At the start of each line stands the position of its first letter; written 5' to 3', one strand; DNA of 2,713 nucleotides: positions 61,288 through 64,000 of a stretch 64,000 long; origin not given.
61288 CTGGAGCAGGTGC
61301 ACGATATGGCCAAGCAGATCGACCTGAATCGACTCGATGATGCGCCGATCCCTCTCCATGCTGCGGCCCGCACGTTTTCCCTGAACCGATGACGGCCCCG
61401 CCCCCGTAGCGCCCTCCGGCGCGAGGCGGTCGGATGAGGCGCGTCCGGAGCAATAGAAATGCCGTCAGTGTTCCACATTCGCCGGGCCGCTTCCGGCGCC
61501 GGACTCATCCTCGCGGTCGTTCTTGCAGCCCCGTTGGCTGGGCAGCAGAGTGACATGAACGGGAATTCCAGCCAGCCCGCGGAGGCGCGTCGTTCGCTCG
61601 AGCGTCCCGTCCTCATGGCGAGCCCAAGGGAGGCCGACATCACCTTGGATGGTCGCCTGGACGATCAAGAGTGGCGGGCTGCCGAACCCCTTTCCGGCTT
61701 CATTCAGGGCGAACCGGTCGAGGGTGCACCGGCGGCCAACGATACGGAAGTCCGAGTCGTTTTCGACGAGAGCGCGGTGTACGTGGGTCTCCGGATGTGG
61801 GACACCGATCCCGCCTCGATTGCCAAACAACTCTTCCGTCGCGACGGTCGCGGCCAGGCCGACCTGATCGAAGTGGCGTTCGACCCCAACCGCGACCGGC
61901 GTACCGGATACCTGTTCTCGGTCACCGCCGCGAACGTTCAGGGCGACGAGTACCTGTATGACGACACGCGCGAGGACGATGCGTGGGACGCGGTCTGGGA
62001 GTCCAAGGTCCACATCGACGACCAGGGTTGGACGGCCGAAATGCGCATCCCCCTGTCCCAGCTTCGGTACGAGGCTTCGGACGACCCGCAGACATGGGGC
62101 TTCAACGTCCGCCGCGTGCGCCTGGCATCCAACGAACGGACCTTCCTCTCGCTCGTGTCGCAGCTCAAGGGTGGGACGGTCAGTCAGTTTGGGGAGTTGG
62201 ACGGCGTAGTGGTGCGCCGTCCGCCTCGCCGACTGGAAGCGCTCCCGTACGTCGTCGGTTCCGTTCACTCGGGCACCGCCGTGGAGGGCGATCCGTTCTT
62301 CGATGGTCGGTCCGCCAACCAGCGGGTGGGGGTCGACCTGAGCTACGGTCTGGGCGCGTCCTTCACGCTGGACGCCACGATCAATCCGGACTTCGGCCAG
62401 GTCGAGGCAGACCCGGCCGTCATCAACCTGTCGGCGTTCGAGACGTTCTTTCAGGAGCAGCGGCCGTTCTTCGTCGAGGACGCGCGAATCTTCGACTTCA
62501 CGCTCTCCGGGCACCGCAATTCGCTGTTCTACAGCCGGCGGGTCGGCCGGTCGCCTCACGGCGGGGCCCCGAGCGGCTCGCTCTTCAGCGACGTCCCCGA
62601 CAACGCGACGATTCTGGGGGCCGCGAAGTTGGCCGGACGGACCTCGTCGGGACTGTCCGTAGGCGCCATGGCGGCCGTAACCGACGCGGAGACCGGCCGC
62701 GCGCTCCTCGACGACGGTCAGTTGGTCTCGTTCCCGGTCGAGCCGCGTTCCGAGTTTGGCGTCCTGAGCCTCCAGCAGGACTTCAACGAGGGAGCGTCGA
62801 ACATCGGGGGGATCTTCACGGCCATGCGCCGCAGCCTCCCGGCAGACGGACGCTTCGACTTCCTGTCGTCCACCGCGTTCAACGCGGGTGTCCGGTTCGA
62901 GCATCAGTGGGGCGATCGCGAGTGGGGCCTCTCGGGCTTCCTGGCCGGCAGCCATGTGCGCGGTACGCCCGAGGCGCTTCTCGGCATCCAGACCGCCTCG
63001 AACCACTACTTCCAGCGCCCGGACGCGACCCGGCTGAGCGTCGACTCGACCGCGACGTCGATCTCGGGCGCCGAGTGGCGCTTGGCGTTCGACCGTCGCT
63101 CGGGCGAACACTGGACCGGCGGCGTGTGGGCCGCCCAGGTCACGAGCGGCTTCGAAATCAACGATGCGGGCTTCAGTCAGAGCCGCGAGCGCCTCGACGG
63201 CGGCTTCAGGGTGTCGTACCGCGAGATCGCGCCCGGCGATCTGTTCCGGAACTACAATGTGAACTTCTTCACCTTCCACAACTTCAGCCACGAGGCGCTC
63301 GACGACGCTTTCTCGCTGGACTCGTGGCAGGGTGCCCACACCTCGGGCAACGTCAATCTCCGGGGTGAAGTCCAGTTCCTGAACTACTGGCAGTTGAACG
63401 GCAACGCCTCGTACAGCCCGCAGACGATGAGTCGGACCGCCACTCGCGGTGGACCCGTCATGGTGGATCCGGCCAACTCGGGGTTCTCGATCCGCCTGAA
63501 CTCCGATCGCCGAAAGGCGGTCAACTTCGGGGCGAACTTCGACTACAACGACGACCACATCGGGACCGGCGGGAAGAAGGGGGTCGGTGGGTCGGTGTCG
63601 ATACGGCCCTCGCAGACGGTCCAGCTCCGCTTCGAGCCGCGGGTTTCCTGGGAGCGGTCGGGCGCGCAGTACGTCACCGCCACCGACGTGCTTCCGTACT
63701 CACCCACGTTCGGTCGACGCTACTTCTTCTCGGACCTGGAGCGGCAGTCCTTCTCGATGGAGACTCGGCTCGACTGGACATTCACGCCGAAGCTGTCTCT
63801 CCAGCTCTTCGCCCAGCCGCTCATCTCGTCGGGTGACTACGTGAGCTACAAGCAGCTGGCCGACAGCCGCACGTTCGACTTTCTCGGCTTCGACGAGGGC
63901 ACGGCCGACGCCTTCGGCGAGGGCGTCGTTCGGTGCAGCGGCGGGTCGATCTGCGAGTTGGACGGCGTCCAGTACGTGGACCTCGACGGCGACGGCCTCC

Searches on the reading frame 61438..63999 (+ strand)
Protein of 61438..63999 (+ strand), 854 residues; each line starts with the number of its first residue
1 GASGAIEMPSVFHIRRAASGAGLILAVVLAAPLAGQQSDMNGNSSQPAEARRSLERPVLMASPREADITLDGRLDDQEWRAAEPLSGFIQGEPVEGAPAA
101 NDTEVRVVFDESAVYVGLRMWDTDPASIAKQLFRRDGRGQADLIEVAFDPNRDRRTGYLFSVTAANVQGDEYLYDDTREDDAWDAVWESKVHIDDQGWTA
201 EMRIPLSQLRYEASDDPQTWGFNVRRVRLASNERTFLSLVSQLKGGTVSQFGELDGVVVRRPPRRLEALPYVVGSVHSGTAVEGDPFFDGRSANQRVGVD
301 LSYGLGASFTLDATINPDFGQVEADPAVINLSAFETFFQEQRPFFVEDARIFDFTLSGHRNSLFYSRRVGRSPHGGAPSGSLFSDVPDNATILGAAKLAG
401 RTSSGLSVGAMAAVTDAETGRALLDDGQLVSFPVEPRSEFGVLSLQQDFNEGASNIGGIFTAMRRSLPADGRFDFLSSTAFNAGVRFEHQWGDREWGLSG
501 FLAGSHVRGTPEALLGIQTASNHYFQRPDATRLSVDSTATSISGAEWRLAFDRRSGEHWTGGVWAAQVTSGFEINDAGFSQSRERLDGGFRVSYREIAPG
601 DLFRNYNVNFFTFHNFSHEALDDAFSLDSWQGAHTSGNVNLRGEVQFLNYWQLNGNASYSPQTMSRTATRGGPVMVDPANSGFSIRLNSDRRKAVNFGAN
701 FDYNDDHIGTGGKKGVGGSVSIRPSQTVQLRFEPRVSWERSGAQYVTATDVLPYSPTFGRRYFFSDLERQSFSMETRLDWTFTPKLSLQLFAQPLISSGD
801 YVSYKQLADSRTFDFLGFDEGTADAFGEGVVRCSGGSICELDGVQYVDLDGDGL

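Call 42: search_protein_families(library=pfam, proteins=[window:61438-63999:+], max_evalue=0.0001)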
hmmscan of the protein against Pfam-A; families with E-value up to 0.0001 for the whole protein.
window:61438-63999:+ (854 aa): 2 families
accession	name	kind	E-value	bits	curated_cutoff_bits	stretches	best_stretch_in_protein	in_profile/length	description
PF19313.5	DUF5916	-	1.7e-57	195.9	22.6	1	262-809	1-483/572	Domain of unknown function (DUF5916)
PF06452.16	CBM9_1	-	5.6e-09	36.6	23.4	1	70-225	1-147/185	Carbohydrate family 9 binding domain-like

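Call 44: search_solved_structures(query=window:61438-63999:+, max_evalue=0.01)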
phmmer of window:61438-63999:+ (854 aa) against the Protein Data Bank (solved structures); distinct sequences matched with E-value up to 0.01: 0.

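Call 78: find_homologous_proteins(query=window:61459-63999:+, max_evalue=1e-10)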
Query window:61459-63999:+ (847 aa): 8000 proteins with E <= 1e-10 among 8000 candidates; the best 120 are listed.
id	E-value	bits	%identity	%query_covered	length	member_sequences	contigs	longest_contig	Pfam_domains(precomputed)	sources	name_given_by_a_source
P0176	0.0e+0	1927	100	100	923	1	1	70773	PF19313.6,PF06452.17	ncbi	-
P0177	0.0e+0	1504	79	97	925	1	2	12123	PF19313.6,PF06452.17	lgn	-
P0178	0.0e+0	1489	77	99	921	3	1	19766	PF19313.6,PF06452.17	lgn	-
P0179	0.0e+0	1422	74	100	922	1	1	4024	PF19313.6,PF06452.17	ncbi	-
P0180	0.0e+0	1422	74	96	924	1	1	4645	PF19313.6,PF06452.17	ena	-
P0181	0.0e+0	1304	71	94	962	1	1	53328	PF19313.6,PF06452.17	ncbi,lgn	ncbi:MAG: DUF5916 domain-containing protein [Gemmatimonadota bacterium]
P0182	0.0e+0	1290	69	94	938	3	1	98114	PF19313.6,PF06452.17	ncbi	-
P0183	0.0e+0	1272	68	96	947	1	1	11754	PF19313.6,PF06452.17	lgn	-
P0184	0.0e+0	1270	69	97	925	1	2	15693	PF19313.6,PF06452.17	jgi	-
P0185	0.0e+0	1266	70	93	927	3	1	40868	PF19313.6,PF06452.17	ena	-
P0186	0.0e+0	1254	68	94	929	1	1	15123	PF19313.6,PF06452.17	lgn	-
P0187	0.0e+0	1198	64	99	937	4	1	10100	PF19313.6,PF06452.17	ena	-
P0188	0.0e+0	1194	65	94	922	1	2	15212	PF19313.6,PF06452.17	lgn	-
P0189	0.0e+0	1194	63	99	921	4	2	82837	PF19313.6,PF06452.17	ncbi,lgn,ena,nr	ncbi:MAG: carbohydrate binding family 9 domain-containing protein [Gemmatimonadota bacterium]|nr:car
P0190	0.0e+0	1191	66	95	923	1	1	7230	PF19313.6,PF06452.17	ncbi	-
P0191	0.0e+0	1188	65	97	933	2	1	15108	PF19313.6,PF06452.17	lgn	-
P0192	0.0e+0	1184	67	94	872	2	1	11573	PF19313.6,PF06452.17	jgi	-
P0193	0.0e+0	1184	64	98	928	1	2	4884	PF19313.6,PF06452.17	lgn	-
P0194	0.0e+0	1184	63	100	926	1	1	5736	PF19313.6,PF06452.17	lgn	-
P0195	0.0e+0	1183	64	98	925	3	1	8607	PF19313.6,PF06452.17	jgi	jgi:hypothetical protein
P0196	0.0e+0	1183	64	98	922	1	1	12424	PF19313.6,PF06452.17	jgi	jgi:hypothetical protein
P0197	0.0e+0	1183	64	98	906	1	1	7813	PF19313.6,PF06452.17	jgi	jgi:hypothetical protein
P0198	0.0e+0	1183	63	100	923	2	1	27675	PF19313.6,PF06452.17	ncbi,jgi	-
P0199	0.0e+0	1180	64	97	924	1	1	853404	PF19313.6,PF06452.17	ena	-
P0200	0.0e+0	1179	64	98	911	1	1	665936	PF19313.6,PF06452.17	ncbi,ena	-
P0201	0.0e+0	1176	62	100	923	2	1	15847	PF19313.6,PF06452.17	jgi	-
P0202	0.0e+0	1175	65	95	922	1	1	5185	PF19313.6,PF06452.17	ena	-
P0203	0.0e+0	1175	64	97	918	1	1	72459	PF19313.6,PF06452.17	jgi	jgi:hypothetical protein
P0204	0.0e+0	1173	63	99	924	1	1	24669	PF19313.6,PF06452.17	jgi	jgi:hypothetical protein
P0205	0.0e+0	1171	62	100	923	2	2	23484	PF19313.6,PF06452.17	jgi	jgi:hypothetical protein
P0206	0.0e+0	1168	64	98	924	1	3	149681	PF19313.6,PF06452.17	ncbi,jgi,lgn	-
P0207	0.0e+0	1162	62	98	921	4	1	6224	PF19313.6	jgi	jgi:hypothetical protein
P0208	0.0e+0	1157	61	98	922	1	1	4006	PF19313.6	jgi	-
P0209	0.0e+0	1152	62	98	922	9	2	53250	PF19313.6,PF11854.15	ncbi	-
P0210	0.0e+0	1150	63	96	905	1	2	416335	PF19313.6,PF06452.17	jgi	jgi:Domain of unknown function (DUF5916)/Carbohydrate family 9 binding domain-like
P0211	0.0e+0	1149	63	96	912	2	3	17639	PF19313.6,PF06452.17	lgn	-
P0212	0.0e+0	1143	63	94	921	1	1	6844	PF19313.6,PF06452.17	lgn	-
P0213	0.0e+0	1137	62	96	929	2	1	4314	PF19313.6,PF06452.17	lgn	-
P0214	0.0e+0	1132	59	99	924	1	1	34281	PF19313.6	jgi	jgi:hypothetical protein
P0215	0.0e+0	1131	63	94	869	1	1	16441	PF19313.6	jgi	jgi:hypothetical protein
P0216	0.0e+0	1128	61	98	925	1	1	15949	PF19313.6,PF06452.17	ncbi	-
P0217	0.0e+0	1127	63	94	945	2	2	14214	PF19313.6,PF06452.17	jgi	jgi:hypothetical protein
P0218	0.0e+0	1126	60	100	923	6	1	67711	PF19313.6,PF06452.17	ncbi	-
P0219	0.0e+0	1125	62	95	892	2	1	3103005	PF19313.6,PF06452.17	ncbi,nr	ncbi:MAG: DUF5916 domain-containing protein [Gemmatimonadota bacterium]|nr:DUF5916 domain-containing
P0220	0.0e+0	1124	59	99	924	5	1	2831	PF19313.6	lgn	-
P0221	0.0e+0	1122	61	97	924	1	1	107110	PF19313.6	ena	-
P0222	0.0e+0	1120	62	95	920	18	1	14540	PF19313.6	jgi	jgi:hypothetical protein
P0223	0.0e+0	1120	63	94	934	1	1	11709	PF19313.6,PF06452.17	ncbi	ncbi:MAG: DUF5916 domain-containing protein [Gemmatimonadota bacterium]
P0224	0.0e+0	1120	61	95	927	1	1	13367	PF19313.6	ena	-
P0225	0.0e+0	1118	60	98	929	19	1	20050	PF19313.6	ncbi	-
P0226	0.0e+0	1117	62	94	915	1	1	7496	PF19313.6,PF06452.17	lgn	-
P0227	0.0e+0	1116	59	99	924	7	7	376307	PF19313.6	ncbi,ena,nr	ncbi:MAG: carbohydrate binding family 9 domain-containing protein [Gemmatimonadetes bacterium]|nr:ca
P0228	0.0e+0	1116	62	95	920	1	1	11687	PF19313.6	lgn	-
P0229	0.0e+0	1116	63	94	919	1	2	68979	PF19313.6,PF06452.17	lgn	-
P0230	0.0e+0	1115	60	99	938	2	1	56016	PF19313.6,PF06452.17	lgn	-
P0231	0.0e+0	1115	60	97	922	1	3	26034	PF19313.6,PF06452.17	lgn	-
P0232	0.0e+0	1115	59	99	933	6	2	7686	PF19313.6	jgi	jgi:hypothetical protein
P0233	0.0e+0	1114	62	93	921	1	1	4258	PF19313.6,PF06452.17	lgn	-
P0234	0.0e+0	1114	59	99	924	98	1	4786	PF19313.6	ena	-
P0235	0.0e+0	1112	62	94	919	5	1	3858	PF19313.6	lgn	-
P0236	0.0e+0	1111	60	98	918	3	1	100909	PF19313.6,PF06452.17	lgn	-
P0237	0.0e+0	1111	60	98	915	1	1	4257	PF19313.6,PF06452.17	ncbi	-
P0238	0.0e+0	1111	59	100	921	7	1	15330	PF19313.6,PF06452.17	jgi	-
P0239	0.0e+0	1108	59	99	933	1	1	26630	PF19313.6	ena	-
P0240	0.0e+0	1108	62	93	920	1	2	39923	PF19313.6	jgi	jgi:Domain of unknown function (DUF5916)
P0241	0.0e+0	1106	60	98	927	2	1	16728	PF19313.6,PF06452.17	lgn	-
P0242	0.0e+0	1105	60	99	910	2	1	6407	PF19313.6,PF06452.17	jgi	jgi:hypothetical protein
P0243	0.0e+0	1104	62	94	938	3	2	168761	PF19313.6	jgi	jgi:hypothetical protein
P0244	0.0e+0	1104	60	99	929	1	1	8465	PF19313.6,PF06452.17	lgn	-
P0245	0.0e+0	1104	59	98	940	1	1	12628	PF19313.6,PF06452.17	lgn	-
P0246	0.0e+0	1103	61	94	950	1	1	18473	PF19313.6,PF06452.17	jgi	-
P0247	0.0e+0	1103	60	98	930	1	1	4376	PF19313.6,PF06452.17,PF11854.15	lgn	-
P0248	0.0e+0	1102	64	92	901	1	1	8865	PF19313.6,PF06452.17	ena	-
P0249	0.0e+0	1102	60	98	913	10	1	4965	PF19313.6,PF06452.17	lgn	-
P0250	0.0e+0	1102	59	98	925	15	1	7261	PF19313.6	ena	-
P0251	0.0e+0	1101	59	98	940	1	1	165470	PF19313.6,PF06452.17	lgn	-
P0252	0.0e+0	1101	60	95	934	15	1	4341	PF19313.6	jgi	jgi:hypothetical protein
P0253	0.0e+0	1101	58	100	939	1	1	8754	PF19313.6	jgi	jgi:hypothetical protein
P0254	0.0e+0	1101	61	94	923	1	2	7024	PF19313.6,PF06452.17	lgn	-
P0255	0.0e+0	1101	59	98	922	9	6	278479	PF19313.6,PF06452.17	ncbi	-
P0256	0.0e+0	1100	61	93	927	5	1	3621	PF19313.6,PF06452.17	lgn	-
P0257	0.0e+0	1100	61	95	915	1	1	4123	PF19313.6,PF06452.17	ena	-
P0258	0.0e+0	1099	60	98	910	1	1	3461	PF19313.6,PF06452.17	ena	-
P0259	0.0e+0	1099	59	100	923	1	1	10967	PF19313.6,PF06452.17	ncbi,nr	ncbi:MAG TPA: DUF5916 domain-containing protein [Longimicrobiales bacterium]|nr:DUF5916 domain-conta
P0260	0.0e+0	1099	60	98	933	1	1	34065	PF19313.6,PF06452.17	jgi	-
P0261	0.0e+0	1097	60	99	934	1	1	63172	PF19313.6,PF06452.17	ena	-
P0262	0.0e+0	1095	60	95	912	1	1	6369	PF19313.6,PF06452.17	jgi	-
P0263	0.0e+0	1095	61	93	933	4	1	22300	PF19313.6,PF06452.17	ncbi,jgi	jgi:hypothetical protein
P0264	0.0e+0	1094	58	98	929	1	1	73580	PF19313.6,PF06452.17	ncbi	ncbi:MAG: DUF5916 domain-containing protein [Gemmatimonadota bacterium]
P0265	0.0e+0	1094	61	93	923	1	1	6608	PF19313.6,PF06452.17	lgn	-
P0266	0.0e+0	1093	59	99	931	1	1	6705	PF19313.6,PF06452.17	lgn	-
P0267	0.0e+0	1092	59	100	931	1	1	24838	PF19313.6,PF06452.17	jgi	jgi:hypothetical protein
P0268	0.0e+0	1091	59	97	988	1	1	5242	PF19313.6,PF06452.17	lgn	-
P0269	0.0e+0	1090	59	97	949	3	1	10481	PF19313.6,PF06452.17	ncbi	ncbi:MAG: DUF5916 domain-containing protein [Longimicrobiales bacterium]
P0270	0.0e+0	1090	58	98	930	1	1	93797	PF19313.6,PF06452.17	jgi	jgi:hypothetical protein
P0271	0.0e+0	1089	62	93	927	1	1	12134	PF19313.6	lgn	-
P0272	0.0e+0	1089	59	98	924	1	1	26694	PF19313.6,PF06452.17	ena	-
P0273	0.0e+0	1088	61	93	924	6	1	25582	PF19313.6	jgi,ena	-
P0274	0.0e+0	1088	60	95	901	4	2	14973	PF19313.6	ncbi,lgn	-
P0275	0.0e+0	1088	59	98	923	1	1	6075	PF19313.6,PF06452.17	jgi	jgi:hypothetical protein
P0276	0.0e+0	1088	60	98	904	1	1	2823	PF19313.6,PF06452.17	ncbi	ncbi:MAG: hypothetical protein D6701_09895, partial [Gemmatimonadetes bacterium]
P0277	0.0e+0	1088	61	92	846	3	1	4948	PF19313.6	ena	-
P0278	0.0e+0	1086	61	93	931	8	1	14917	PF19313.6,PF06452.17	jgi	jgi:hypothetical protein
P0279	0.0e+0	1086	59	98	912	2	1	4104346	PF19313.6,PF06452.17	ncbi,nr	ncbi:MAG: carbohydrate binding family 9 domain-containing protein [Gemmatimonadales bacterium]|nr:MA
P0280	0.0e+0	1084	61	93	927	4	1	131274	PF19313.6,PF06452.17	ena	-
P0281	0.0e+0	1083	61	94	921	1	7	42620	PF19313.6,PF06452.17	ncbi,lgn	-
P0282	0.0e+0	1083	58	100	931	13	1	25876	PF19313.6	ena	-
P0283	0.0e+0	1082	58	98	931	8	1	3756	PF19313.6,PF06452.17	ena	-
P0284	0.0e+0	1081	59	98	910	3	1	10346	PF19313.6,PF06452.17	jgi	jgi:hypothetical protein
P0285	0.0e+0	1081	58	98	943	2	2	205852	PF19313.6,PF06452.17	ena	-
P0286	0.0e+0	1081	61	93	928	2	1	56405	PF19313.6,PF06452.17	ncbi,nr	ncbi:MAG TPA: DUF5916 domain-containing protein [Longimicrobiales bacterium]|nr:DUF5916 domain-conta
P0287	0.0e+0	1081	58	98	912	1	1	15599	PF19313.6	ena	-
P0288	0.0e+0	1081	58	98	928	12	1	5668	PF19313.6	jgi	jgi:hypothetical protein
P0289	0.0e+0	1080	58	99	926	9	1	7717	PF19313.6,PF06452.17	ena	-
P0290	0.0e+0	1079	58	98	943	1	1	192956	PF19313.6,PF06452.17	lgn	-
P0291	0.0e+0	1079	58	98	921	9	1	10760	PF19313.6,PF06452.17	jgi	jgi:hypothetical protein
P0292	0.0e+0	1078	59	98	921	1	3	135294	PF19313.6,PF06452.17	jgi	jgi:hypothetical protein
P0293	0.0e+0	1078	61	94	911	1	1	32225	PF19313.6,PF06452.17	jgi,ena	-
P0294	0.0e+0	1078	58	99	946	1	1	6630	PF19313.6,PF06452.17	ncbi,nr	ncbi:MAG: DUF5916 domain-containing protein [Longimicrobiales bacterium]|nr:DUF5916 domain-containin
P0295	0.0e+0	1078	60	94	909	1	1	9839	PF19313.6,PF06452.17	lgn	-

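Call 90: predict_structure(alignment_id=A4)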
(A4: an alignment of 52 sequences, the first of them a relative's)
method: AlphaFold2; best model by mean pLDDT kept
length: 923 residues; sequences in the alignment: 52
mean_pLDDT: 80.7   pTM: 0.75
mean pLDDT of the five models: 80.7, 76.4, 75.2, 65.8, 65.2
residues with pLDDT >= 90: 300; 70-90: 461; 50-70: 78; < 50: 84
segments of 3 or more residues with pLDDT < 50: 1-15, 21-46, 313-316, 322-337, 356-365, 570-573
pLDDT, mean of each block of 10 residues (from residue 1): 35 49 36 31 50 86 91 90 85 93 92 92 66 82 84 90 81 74 93 93 86 93 89 75 88 82 87 90 87 81 79 50 37 42 63 47 51 86 75 82 86 92 90 88 83 89 85 90 82 90 87 59 66 89 85 90 72 66 89 81 92 88 88 94 93 89 81 95 89 95 91 89 94 92 70 83 93 85 90 89 88 88 87 89 89 80 88 80 83 76 85 87 75
secondary structure, 60 per line:
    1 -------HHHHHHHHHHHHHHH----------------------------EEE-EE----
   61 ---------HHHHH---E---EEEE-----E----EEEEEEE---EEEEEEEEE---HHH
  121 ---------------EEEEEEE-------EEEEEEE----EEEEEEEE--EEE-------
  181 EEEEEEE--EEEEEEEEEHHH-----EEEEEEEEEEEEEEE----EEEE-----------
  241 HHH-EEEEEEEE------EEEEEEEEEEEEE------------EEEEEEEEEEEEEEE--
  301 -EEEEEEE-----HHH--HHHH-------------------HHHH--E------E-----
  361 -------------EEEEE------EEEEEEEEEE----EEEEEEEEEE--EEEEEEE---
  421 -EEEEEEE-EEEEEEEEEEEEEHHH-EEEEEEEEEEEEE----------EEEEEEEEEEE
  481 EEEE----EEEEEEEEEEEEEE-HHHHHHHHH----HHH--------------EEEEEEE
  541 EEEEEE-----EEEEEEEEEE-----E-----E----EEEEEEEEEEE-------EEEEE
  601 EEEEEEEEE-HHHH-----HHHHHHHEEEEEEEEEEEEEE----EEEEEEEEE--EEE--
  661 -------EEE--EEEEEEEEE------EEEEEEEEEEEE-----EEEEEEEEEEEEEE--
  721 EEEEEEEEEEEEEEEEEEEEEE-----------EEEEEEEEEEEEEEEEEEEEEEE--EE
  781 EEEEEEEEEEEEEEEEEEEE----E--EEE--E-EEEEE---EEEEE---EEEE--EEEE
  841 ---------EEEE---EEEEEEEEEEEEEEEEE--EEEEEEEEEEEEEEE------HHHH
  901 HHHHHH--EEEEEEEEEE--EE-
elements in order (helices of 4 or more, strands of 3 or more residues): H8-22 E51-53 H70-74 E82-85 E96-102 E106-114 E136-142 E150-156 E161-168 E171-173 E181-187 E190-198 E207-221 E226-229 E245-252 E259-271 E284-298 E302-308 H319-322 H342-345 E374-378 E385-394 E399-408 E411-417 E422-428 E430-442 E447-459 E470-484 E489-502 H504-512 E534-546 E552-561 E578-588 E596-609 H611-614 H620-626 E627-640 E645-653 E656-658 E668-670 E673-681 E688-699 E705-718 E721-742 E754-776 E779-800 E808-810 E815-819 E823-827 E831-834 E837-840 E850-853 E857-873 E876-890 H897-906 E909-918

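Call 92: fold_search(model_id=the predicted structure, library=pdb)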
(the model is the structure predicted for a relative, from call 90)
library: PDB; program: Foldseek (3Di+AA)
matches with E <= 10: 792; with E <= 0.001: 104
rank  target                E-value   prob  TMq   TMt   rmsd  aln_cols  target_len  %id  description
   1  1i82_A                1.8e-08  1.00  0.17  0.78   4.1       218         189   18  FAMILY 9 CARBOHYDRATE-BINDING MODULE FROM THERMOTOGA MARITIMA XYLANASE 10A WITH CELLOBIOSE (released 2001-06-13)
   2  6r2q_B                2.0e-08  1.00  0.37  0.49  11.8       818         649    8  Structure of the Mtr complex (released 2020-04-22)
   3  7nwn                  7.0e-08  1.00  0.18  0.75   3.8       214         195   17  A carbohydrate binding module family 9 (CBM9) from Caldicellulsiruptor kristjanssonii (released 2021-07-07)
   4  7nwo                  1.4e-07  1.00  0.17  0.74   4.2       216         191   17  A carbohydrate binding module family 9 (CBM9) from Caldicellulosiruptor kristjanssonii in complex with glucose (released 2021-07-07)
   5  8a9y_A                3.1e-07  1.00  0.22  0.23  23.6       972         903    8  Substrate-free levan utilisation machinery (utilisome) (released 2023-06-07)
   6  6q5e                  1.7e-06  1.00  0.30  0.38  14.9       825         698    9  Crystal structure of the ferric enterobactin receptor from Pseudomonas aeruginosa (PfeA) in complex with enterobactin (released 2019-01-16)
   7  8aa4_A                3.8e-06  0.99  0.19  0.20  24.2       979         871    6  SusC components of the dextran utilisation system (utilisome) (released 2023-06-07)
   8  5nc4                  4.0e-06  1.00  0.30  0.38  14.5       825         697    9  Crystal structure of the ferric enterobactin receptor (PfeA) in complex with protochelin from Pseudomonas aeruginosa (released 2018-03-21)
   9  9a2z_MODEL_1_A        5.9e-06  1.00  0.27  0.32  18.3       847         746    8  Model of E. coli FepA by in-cell photo-crosslinking MS and deep learning (released 2023-02-24)
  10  6r1f                  5.9e-06  1.00  0.22  0.27  17.0       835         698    8  Crystal structure of the ferric enterobactin receptor mutant R480A from Pseudomonas aeruginosa (PfeA) in complex with en (released 2019-04-10)
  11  8aa0_A                6.5e-06  1.00  0.22  0.22  23.7      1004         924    9  Levan utilisation machinery (utilisome) with levan fructo-oligosaccharides DP 8-12 (released 2023-06-07)
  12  4aip_C                7.2e-06  1.00  0.23  0.30  14.5       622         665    9  The FrpB iron transporter from Neisseria meningitidis (F3-3 variant) (released 2013-01-23)
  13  7zgx_A                7.6e-06  1.00  0.18  0.18  22.9       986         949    8  S-layer Deinoxanthin Binding Complex, C1 symmetry (released 2022-07-13)
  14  9gbc_A                1.1e-05  1.00  0.23  0.29  21.1       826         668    7  Bacteroides thetaiotaomicron siderophore transporter XusA in complex with surface-exposed lipoprotein XusB (released 2025-08-06)
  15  5m9b                  1.2e-05  1.00  0.30  0.37  16.2       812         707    9  Crystal structure of the ferric enterobactin receptor (PfeA) from Pseudomonas aeruginosa (released 2018-02-21)
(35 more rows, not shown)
